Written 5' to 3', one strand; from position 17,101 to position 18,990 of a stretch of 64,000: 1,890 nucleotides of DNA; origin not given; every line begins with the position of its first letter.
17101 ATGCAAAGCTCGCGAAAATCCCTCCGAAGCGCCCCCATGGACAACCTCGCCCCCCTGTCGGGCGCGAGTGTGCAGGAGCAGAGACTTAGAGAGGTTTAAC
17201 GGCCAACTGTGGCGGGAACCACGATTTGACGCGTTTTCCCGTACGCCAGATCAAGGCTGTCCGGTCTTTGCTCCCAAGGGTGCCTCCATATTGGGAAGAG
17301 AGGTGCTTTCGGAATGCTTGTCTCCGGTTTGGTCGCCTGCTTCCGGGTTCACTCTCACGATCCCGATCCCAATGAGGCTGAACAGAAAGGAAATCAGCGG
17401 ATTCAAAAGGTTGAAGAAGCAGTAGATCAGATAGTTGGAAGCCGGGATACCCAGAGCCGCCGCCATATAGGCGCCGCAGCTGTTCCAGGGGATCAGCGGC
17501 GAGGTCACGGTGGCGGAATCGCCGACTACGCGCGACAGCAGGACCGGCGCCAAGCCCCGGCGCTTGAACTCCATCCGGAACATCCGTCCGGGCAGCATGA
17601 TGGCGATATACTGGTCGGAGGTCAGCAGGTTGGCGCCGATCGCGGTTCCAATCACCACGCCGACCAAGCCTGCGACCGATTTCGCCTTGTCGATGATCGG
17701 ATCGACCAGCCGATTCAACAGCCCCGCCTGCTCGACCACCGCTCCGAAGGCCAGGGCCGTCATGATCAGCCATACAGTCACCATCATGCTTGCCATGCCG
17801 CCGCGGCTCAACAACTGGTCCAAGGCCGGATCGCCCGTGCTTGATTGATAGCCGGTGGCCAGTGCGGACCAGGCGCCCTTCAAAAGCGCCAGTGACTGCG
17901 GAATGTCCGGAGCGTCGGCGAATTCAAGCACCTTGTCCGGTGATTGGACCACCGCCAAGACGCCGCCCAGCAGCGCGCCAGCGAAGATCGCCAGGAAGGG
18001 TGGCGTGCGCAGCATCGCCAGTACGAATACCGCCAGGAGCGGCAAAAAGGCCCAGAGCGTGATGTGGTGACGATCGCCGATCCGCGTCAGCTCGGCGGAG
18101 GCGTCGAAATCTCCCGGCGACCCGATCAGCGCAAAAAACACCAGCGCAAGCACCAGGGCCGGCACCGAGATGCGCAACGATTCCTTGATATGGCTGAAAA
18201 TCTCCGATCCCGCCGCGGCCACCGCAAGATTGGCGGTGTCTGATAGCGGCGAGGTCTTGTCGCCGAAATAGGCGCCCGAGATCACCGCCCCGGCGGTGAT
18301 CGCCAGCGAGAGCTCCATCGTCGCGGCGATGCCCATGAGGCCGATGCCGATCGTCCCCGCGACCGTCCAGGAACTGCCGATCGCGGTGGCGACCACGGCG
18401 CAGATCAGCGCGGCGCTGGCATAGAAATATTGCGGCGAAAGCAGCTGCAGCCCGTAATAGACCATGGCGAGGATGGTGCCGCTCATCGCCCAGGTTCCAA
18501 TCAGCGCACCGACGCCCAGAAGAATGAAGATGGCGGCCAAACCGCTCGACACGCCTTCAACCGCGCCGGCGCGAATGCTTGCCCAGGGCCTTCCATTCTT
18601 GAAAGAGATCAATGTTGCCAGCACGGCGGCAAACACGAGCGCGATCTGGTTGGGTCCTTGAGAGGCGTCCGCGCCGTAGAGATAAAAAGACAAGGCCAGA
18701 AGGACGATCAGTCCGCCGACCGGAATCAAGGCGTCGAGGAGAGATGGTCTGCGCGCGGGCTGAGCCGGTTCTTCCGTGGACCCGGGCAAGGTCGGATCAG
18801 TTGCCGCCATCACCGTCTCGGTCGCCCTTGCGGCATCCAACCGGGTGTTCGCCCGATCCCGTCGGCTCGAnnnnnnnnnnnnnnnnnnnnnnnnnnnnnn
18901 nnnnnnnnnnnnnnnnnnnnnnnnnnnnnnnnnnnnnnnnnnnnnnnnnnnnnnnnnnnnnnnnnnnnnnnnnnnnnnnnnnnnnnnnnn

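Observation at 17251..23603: Complete arginine deiminase operon arcDABC extended by an NhaC-family antiporter gene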

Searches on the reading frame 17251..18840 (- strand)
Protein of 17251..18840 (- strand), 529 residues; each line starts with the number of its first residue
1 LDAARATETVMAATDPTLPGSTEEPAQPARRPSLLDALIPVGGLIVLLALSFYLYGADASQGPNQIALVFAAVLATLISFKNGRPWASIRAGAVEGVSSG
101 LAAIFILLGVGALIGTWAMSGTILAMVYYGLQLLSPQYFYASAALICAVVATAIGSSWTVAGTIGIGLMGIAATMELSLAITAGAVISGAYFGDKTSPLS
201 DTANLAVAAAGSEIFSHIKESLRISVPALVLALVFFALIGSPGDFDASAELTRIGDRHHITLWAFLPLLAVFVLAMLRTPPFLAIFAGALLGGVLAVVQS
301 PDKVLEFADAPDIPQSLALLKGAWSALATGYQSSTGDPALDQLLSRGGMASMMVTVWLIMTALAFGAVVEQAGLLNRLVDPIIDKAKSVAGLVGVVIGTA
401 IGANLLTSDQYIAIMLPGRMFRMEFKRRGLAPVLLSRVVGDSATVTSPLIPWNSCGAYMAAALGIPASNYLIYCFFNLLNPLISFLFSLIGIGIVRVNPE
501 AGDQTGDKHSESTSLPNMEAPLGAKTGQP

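Call 3: search_protein_families(library=pfam, proteins=[window:17251-18840:-])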
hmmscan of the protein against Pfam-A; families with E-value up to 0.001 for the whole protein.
window:17251-18840:- (529 aa): 1 family
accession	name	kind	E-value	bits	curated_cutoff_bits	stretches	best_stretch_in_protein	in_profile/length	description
PF03553.21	Na_H_antiporter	-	1.3e-40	140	23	1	189-492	1-303/303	Na+/H+ antiporter family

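Call 4: search_protein_families(library=ncbifam, proteins=[window:17251-18840:-])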
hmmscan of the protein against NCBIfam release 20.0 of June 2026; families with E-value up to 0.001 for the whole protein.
window:17251-18840:- (529 aa): 3 families
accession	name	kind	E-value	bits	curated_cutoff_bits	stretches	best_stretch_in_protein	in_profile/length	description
TIGR00931.1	antiport_nhaC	equivalog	4.6e-104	348.7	370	1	30-496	1-452/454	Na+/H+ antiporter NhaC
NF052307.1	ArgOrthExpArcD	equivalog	1.7e-91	307.4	650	1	26-495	12-466/469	arginine/ornithine antiporter ArcD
NF000013.1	tet_NaH_anti_35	exception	7.1e-07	28.7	750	1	74-234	165-326/369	tetracycline efflux Na+/H+ antiporter family transporter Tet(35)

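Call 8: find_homologous_proteins(query=window:17251-18810:-)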
Query window:17251-18810:- (519 aa): 7150 proteins with E <= 0.001 among 8000 candidates; the best 120 are listed.
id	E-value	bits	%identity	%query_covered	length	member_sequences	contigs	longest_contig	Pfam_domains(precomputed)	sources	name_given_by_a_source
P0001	0.0e+0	1099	100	100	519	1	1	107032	PF03553.22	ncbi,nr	ncbi:MAG TPA: Na+/H+ antiporter NhaC family protein [Alphaproteobacteria bacterium]|nr:Na+/H+ antipo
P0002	5.1e-254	862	81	97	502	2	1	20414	PF03553.22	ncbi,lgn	-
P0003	2.9e-248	843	77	97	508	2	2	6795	PF03553.22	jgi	jgi:NhaC family Na+:H+ antiporter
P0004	4.3e-246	836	78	97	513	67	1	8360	PF03553.22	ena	-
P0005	6.0e-243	825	79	94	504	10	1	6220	PF03553.22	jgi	jgi:NhaC family Na+:H+ antiporter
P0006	3.2e-242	823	83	92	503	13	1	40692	PF03553.22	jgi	jgi:NhaC family Na+:H+ antiporter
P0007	1.8e-241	820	78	97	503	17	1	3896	PF03553.22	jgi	jgi:Na+:H+ antiporter, NhaC family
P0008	1.8e-239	814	81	92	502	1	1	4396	PF03553.22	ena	-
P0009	8.3e-237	805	77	94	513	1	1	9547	PF03553.22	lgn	-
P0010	1.9e-232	791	77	96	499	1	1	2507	PF03553.22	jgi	jgi:NhaC family Na+:H+ antiporter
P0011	3.1e-228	777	75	94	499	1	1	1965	PF03553.22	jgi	jgi:Na+:H+ antiporter, NhaC family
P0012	1.3e-202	692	67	94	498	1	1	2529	PF03553.22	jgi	jgi:Na+:H+ antiporter, NhaC family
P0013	2.3e-201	688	67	92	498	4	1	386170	PF03553.22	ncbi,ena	-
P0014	1.9e-199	682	68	91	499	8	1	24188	PF03553.22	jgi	jgi:NhaC family Na+:H+ antiporter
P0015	3.8e-199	681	67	93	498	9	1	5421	PF03553.22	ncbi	-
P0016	3.4e-197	674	66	91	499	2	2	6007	PF03553.22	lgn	-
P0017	1.3e-196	672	63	93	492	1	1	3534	PF03553.22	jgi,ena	-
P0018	3.3e-195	668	66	91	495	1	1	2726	PF03553.22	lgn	-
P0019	3.3e-195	668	66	91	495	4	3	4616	PF03553.22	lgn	-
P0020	4.5e-195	667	65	93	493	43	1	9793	PF03553.22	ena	-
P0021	7.6e-195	667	65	91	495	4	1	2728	PF03553.22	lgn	-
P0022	2.9e-194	665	66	91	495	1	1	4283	PF03553.22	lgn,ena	-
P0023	3.0e-194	665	63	94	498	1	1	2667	PF03553.22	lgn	-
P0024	3.1e-194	665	64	93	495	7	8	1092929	PF03553.22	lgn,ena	-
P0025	4.6e-194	664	65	92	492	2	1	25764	PF03553.22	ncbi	-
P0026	8.1e-194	663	65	92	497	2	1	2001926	PF03553.22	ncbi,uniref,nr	ncbi:Na+/H+ antiporter NhaC family protein [Azospirillum canadense]|uniref:Na+/H+ antiporter NhaC fa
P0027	9.8e-194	663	65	93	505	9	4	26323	PF03553.22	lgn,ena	-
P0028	1.1e-193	663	65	93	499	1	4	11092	PF03553.22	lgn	-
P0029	1.1e-193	663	64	92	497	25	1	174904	PF03553.22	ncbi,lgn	ncbi:Na+/H+ antiporter NhaC family protein [Azospirillum argentinense]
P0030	1.2e-193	663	66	91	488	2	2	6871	PF03553.22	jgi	jgi:Na+:H+ antiporter, NhaC family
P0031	1.4e-193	663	64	93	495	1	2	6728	PF03553.22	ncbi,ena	-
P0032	1.4e-193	662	66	92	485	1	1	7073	PF03553.22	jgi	jgi:NhaC family Na+:H+ antiporter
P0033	1.9e-193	662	64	93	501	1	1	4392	PF03553.22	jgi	-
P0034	1.9e-193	662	66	92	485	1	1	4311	PF03553.22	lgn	-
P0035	2.1e-193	662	64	91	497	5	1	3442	PF03553.22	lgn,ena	-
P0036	2.1e-193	662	64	92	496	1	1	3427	PF03553.22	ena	-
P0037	2.3e-193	662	67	90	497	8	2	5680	PF03553.22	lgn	-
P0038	2.3e-193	662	61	97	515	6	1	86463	PF03553.22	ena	-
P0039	2.6e-193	662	64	95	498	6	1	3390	PF03553.22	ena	-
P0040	2.7e-193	662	64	91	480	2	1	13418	PF03553.22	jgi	jgi:NhaC family Na+:H+ antiporter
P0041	2.8e-193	661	63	94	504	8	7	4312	PF03553.22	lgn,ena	-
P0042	3.7e-193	661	64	92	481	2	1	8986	PF03553.22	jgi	jgi:Na+:H+ antiporter, NhaC family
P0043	5.2e-193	661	64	95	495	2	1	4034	PF03553.22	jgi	jgi:NhaC family Na+:H+ antiporter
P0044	8.9e-193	660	66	93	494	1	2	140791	PF03553.22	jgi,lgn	jgi:NhaC family Na+:H+ antiporter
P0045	1.5e-192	659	63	93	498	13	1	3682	PF03553.22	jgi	jgi:NhaC family Na+:H+ antiporter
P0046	2.5e-192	658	63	92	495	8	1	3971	PF03553.22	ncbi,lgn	-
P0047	5.1e-192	657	65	93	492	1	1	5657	PF03553.22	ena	-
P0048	7.8e-192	657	60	95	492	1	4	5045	PF03553.22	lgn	-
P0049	9.4e-192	656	66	93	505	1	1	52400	PF03553.22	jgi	jgi:NhaC family Na+:H+ antiporter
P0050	1.3e-191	656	63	95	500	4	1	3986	PF03553.22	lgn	-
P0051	1.4e-191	656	65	92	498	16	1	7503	PF03553.22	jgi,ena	jgi:NhaC family Na+:H+ antiporter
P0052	2.3e-191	655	63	93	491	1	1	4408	PF03553.22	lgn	-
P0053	3.3e-191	655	63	97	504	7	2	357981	PF03553.22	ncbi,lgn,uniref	ncbi:Na+/H+ antiporter NhaC family protein [Mycoplana ramosa]|uniref:Na+/H+ antiporter NhaC family p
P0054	3.7e-191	654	64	92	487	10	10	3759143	PF03553.22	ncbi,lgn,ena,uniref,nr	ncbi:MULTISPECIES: Na+/H+ antiporter NhaC family protein [Brucella/Ochrobactrum group]|uniref:Na+/H+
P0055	5.8e-191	654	64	95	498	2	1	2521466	PF03553.22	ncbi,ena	-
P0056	6.9e-191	654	65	93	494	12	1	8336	PF03553.22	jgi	jgi:NhaC family Na+:H+ antiporter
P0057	7.0e-191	654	67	91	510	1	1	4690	PF03553.22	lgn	-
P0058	8.3e-191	653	66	90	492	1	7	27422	PF03553.22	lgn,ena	-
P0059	9.1e-191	653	66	90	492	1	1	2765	PF03553.22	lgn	-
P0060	1.0e-190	653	67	90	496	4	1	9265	PF03553.22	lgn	-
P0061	1.1e-190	653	65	91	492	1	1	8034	PF03553.22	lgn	-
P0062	1.3e-190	653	66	90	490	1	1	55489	PF03553.22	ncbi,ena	-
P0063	1.4e-190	653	66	90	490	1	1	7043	PF03553.22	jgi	jgi:Na+:H+ antiporter, NhaC family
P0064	1.4e-190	653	64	92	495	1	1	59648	PF03553.22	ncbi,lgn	ncbi:MAG: Na+/H+ antiporter NhaC family protein [Dongiaceae bacterium]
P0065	1.5e-190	652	66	90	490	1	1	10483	PF03553.22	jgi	jgi:Na+:H+ antiporter, NhaC family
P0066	1.8e-190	652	64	91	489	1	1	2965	PF03553.22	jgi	jgi:Na+:H+ antiporter, NhaC family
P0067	2.6e-190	652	63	94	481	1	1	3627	PF03553.22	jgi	jgi:NhaC family Na+:H+ antiporter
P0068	2.8e-190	652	63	92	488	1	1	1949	PF03553.22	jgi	jgi:Na+:H+ antiporter, NhaC family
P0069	3.0e-190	651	63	94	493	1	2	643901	PF03553.22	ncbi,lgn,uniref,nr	ncbi:transporter (NhaC family) [Dongia mobilis]|uniref:Transporter (NhaC family) n=1 Tax=Dongia mobi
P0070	3.3e-190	651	62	94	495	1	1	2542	PF03553.22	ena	-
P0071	3.3e-190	651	64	91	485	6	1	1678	PF03553.22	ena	-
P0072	3.6e-190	651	64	92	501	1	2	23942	PF03553.22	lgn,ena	-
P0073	6.1e-190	650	64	93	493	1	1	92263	PF03553.22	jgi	-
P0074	7.1e-190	650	64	93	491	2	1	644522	PF03553.22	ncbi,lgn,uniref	ncbi:Na+/H+ antiporter NhaC family protein [Dongia sp.]|uniref:Na+/H+ antiporter NhaC family protein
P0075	7.6e-190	650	65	93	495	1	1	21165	PF03553.22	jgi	jgi:NhaC family Na+:H+ antiporter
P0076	8.4e-190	650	65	90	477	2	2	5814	PF03553.22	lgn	-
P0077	8.8e-190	650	64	90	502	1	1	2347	PF03553.22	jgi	jgi:NhaC family Na+:H+ antiporter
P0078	9.8e-190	650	64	92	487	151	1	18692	PF03553.22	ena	-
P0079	1.0e-189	650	63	90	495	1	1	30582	PF03553.22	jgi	jgi:Na+:H+ antiporter, NhaC family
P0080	1.0e-189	650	66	90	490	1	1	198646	PF03553.22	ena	-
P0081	1.1e-189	650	61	98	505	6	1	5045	PF03553.22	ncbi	-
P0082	1.2e-189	650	63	94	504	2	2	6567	PF03553.22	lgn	-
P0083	1.2e-189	649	64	93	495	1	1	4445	PF03553.22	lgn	-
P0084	1.6e-189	649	64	93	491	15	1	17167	PF03553.22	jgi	jgi:Na+:H+ antiporter, NhaC family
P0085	1.7e-189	649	64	94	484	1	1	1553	PF03553.22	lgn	-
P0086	2.1e-189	649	65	91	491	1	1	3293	PF03553.22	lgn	-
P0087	2.3e-189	649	62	94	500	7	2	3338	PF03553.22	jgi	jgi:Na+:H+ antiporter, NhaC family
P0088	3.6e-189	648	64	91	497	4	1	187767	PF03553.22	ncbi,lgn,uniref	ncbi:Na+/H+ antiporter NhaC family protein [Ensifer sp. P24N7]|uniref:Na+/H+ antiporter NhaC family 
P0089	3.6e-189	648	65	93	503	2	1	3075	PF03553.22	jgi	jgi:NhaC family Na+:H+ antiporter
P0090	3.8e-189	648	65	93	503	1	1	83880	PF03553.22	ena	-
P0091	3.9e-189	648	66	92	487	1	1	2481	PF03606.22,PF03553.22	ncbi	ncbi:MAG TPA: Na+/H+ antiporter NhaC [Halioglobus sp.]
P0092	4.1e-189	648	62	96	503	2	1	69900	PF03553.22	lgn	-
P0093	4.7e-189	648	63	93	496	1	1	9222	PF03553.22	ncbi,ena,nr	ncbi:MAG TPA: Na+/H+ antiporter NhaC family protein [Dongiaceae bacterium]|nr:Na+/H+ antiporter NhaC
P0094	5.0e-189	647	65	94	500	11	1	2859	PF03553.22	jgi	jgi:NhaC family Na+:H+ antiporter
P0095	6.3e-189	647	62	94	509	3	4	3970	PF03553.22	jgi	jgi:NhaC family Na+:H+ antiporter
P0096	8.4e-189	647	63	94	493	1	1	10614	PF03553.22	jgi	jgi:Na+:H+ antiporter, NhaC family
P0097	8.8e-189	647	63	93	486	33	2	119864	PF03553.22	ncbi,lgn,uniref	ncbi:Na+/H+ antiporter NhaC family protein [Ochrobactrum sp. GPK 3]|uniref:Na+/H+ antiporter NhaC fa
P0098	9.9e-189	646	62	94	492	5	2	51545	PF03553.22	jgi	jgi:NhaC family Na+:H+ antiporter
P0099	1.0e-188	646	62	94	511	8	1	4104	PF03553.22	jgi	-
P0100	1.1e-188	646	63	94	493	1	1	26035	PF03553.22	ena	-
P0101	1.1e-188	646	62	96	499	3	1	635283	PF03553.22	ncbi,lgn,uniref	ncbi:Na+/H+ antiporter NhaC family protein [Rhizobium sp. ARZ01]|uniref:Na+/H+ antiporter NhaC famil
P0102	1.3e-188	646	66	90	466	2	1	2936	PF03553.22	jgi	-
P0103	1.4e-188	646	63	91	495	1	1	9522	PF03553.22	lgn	-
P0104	1.6e-188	646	62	97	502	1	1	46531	PF03553.22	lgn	-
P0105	1.6e-188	646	65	92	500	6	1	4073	PF03553.22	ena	-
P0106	1.7e-188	646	65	92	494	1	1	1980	PF03553.22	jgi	jgi:NhaC family Na+:H+ antiporter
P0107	1.9e-188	646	63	92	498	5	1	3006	PF03553.22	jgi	jgi:NhaC family Na+:H+ antiporter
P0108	2.4e-188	645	64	92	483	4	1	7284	PF03606.22,PF03553.22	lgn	-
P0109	3.4e-188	645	62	92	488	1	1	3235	PF03553.22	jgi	jgi:Na+:H+ antiporter, NhaC family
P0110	3.5e-188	645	65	91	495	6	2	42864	PF03553.22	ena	-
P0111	3.5e-188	645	62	96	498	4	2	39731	PF03553.22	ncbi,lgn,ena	-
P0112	3.6e-188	645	63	92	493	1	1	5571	PF03553.22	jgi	jgi:NhaC family Na+:H+ antiporter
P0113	3.8e-188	645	64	94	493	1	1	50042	PF03553.22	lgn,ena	-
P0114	3.9e-188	645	63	91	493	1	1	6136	PF03553.22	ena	-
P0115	4.4e-188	644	63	93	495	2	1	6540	PF03553.22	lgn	-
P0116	5.0e-188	644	63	95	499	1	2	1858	PF03553.22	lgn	-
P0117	5.1e-188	644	64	92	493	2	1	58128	PF03553.22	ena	-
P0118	8.4e-188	643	66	90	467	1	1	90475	PF03553.22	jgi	jgi:NhaC family Na+:H+ antiporter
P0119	9.1e-188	643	65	91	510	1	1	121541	PF03553.22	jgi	jgi:NhaC family Na+:H+ antiporter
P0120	1.0e-187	643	62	96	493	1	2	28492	PF03553.22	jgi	jgi:Na+:H+ antiporter, NhaC family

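Call 11: find_related_loci(query=A1, collection=genome_contigs, flank=10000)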
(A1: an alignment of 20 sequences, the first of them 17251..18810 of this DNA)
Query A1 (519 aa) in genome_contigs; peptide patterns used: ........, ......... (x = any residue, [..] = any of these).
600 stretches matched a pattern (row limit reached: there are more); 594 encode a relative of the query (tblastn E <= 1e-3); the best 80 are kept; 80 distinct loci.
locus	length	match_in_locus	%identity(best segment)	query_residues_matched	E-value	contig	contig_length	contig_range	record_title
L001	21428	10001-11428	68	13-486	0e+0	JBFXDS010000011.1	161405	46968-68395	MAG: Dongiaceae bacterium isolate CA_2019_TPBS_99 NODE_861_length_161405_cov_24.836394_TPBS, whole genome shotgun sequen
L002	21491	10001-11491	64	9-504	0e+0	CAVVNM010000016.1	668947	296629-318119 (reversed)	MAG: uncultured Alphaproteobacteria bacterium isolate MFD05521.bin.1.193 genome assembly, contig: contig_5329, whole gen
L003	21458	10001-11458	65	5-486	0e+0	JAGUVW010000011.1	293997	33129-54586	MAG: Pseudomonadales bacterium isolate DeMMO5_2 c_000000001658, whole genome shotgun sequence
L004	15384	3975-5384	64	17-486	0e+0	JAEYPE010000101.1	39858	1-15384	MAG: Proteobacteria bacterium isolate OH_CBB_180 k127_1119119, whole genome shotgun sequence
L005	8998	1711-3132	65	13-486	0e+0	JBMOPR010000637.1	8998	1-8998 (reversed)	MAG: Pseudomonadota bacterium isolate Betzabe_MAG133 MAG133_637, whole genome shotgun sequence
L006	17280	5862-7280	65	13-486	0e+0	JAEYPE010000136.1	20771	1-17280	MAG: Proteobacteria bacterium isolate OH_CBB_180 k127_1851170, whole genome shotgun sequence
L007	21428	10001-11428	65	20-495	0e+0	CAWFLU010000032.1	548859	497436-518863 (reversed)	MAG: uncultured Alphaproteobacteria bacterium isolate MFD06298.bin.1.211 genome assembly, contig: contig_9386, whole gen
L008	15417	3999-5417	65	22-494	0e+0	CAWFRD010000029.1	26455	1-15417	MAG: uncultured Alphaproteobacteria bacterium isolate MFD00962.bin.2.93 genome assembly, contig: contig_35764, whole gen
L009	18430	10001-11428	64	22-497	0e+0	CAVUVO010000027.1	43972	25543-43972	MAG: uncultured Alphaproteobacteria bacterium isolate MFD05567.bin.2.64 genome assembly, contig: contig_57462, whole gen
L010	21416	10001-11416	64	10-481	0e+0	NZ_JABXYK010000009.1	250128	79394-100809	Mycoplana rhizolycopersici strain DBTS2 ZB100008, whole genome shotgun sequence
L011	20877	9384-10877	61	10-496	0e+0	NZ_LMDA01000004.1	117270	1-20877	Rhizobium sp. Root1212 contig_12, whole genome shotgun sequence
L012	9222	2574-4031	63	15-498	0e+0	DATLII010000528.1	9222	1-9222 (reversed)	MAG TPA_asm: Dongiaceae bacterium isolate SMAG_U13663 k141_4773525, whole genome shotgun sequence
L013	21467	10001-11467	62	12-501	0e+0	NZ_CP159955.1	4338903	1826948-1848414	Mesorhizobium sp. ANAO-SY3R2 chromosome, complete genome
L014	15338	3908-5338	63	22-498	0e+0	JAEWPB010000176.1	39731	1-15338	MAG: Proteobacteria bacterium isolate OH_SBlB_87 k127_1400706, whole genome shotgun sequence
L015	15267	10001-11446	59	20-519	0e+0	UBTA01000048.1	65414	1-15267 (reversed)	Rhizobiales bacterium isolate AFS031141 genome assembly, contig: contig_48, whole genome shotgun sequence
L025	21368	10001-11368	61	30-486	5e-171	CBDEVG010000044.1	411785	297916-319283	MAG: Amaricoccus sp. isolate d5c23e1e-6785-4e99-854b-a3fa1252761b genome assembly, contig: contig_44, whole genome shotg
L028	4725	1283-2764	53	18-506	5e-172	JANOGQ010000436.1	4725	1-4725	MAG: Lysobacterales bacterium isolate SOY_64_metabat_135 SOY_64_k141_3080867, whole genome shotgun sequence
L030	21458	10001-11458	55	10-495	3e-167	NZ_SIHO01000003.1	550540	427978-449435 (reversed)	Polymorphobacter arshaanensis strain DJ1R-1 Scaffold3, whole genome shotgun sequence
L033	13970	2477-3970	54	23-505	7e-167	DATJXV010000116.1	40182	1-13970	MAG TPA_asm: Casimicrobiaceae bacterium isolate SMAG_U15135 k141_3882829, whole genome shotgun sequence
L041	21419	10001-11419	54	11-482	1e-164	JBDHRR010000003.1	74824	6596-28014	MAG: Burkholderiales bacterium isolate AS-MICRO-3CA.139 NODE_1091_length_74824_cov_6.962465, whole genome shotgun sequen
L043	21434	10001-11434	55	6-482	3e-163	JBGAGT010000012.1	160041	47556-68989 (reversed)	MAG: Casimicrobiaceae bacterium isolate MAG_MBR_H125.86 MBRH125-86_opera_contig_571, whole genome shotgun sequence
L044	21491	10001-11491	52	14-498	3e-163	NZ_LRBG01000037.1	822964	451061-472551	Paraburkholderia monticola strain JC2948 10.BMJC2948.1.00037, whole genome shotgun sequence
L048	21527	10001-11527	53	9-511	3e-162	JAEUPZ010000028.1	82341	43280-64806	MAG: Chromatiales bacterium isolate new MAG-238 k141_2709143, whole genome shotgun sequence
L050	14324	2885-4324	57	16-486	9e-162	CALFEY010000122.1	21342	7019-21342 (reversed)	MAG TPA_asm: uncultured proteobacterium isolate SRR5576001_bin.29_CONCOCT_v1.1_MAG genome assembly, contig: ERZ795033.14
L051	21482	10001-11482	56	11-502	2e-160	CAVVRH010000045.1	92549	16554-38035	MAG: uncultured beta proteobacterium isolate MFD02809.bin.2.4 genome assembly, contig: contig_83420, whole genome shotgu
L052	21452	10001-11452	54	11-488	1e-159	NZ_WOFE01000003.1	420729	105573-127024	Deefgea chitinilytica strain LMG 24817 3, whole genome shotgun sequence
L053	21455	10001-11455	56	16-494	2e-159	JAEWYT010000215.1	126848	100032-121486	MAG: Proteobacteria bacterium isolate OH_SFB_180 k127_1168558, whole genome shotgun sequence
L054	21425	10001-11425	56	11-486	5e-159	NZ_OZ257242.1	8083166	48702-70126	MAG: Reyranella sp. isolate b5110c16-a26b-47f6-9828-dbeb5a2aa157 chromosome 1, complete sequence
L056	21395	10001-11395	56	23-487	7e-159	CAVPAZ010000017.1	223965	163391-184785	MAG: uncultured bacterium isolate MFD00032.bin.2.26 genome assembly, contig: contig_44689, whole genome shotgun sequence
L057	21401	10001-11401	56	14-482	2e-158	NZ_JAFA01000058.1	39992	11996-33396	Paraburkholderia nodosa DSM 21604 A3CWDRAFT_scaffold_56.57_C, whole genome shotgun sequence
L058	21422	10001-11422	58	13-487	2e-158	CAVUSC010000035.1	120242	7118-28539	MAG: uncultured Gammaproteobacteria bacterium isolate MFD09730.bin.2.108 genome assembly, contig: contig_7422, whole gen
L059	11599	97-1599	55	6-500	2e-158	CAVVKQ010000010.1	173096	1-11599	MAG: uncultured proteobacterium isolate MFD04716.bin.3.385 genome assembly, contig: contig_21448, whole genome shotgun s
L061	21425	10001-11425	54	13-487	6e-158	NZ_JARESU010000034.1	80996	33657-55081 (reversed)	Paraburkholderia sp. RL18-085-BIA-A 34, whole genome shotgun sequence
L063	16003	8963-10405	53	5-482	1e-157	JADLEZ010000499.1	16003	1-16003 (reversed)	MAG: Burkholderiales bacterium isolate SJ348 c_000000935222, whole genome shotgun sequence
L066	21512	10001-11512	52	9-504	9e-165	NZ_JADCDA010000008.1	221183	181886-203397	MAG: Aestuariivirga sp. isolate M151S2SP1A47QC M151S2_8, whole genome shotgun sequence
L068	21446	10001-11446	56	9-491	2e-155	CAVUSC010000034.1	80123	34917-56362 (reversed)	MAG: uncultured Gammaproteobacteria bacterium isolate MFD09730.bin.2.108 genome assembly, contig: contig_70538, whole ge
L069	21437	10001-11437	54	20-491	3e-156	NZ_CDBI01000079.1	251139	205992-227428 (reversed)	Aeromonas popoffii strain CIP 105493, whole genome shotgun sequence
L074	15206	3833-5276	58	11-490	1e-154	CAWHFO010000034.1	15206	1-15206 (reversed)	MAG: uncultured Alphaproteobacteria bacterium isolate MFD00822.bin.2.182 genome assembly, contig: contig_147049, whole g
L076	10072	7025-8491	49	14-498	1e-153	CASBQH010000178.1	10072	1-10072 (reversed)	MAG: uncultured cyanobacterium isolate PMM_0073 genome assembly, contig: PMM_0073_000000000178, whole genome shotgun seq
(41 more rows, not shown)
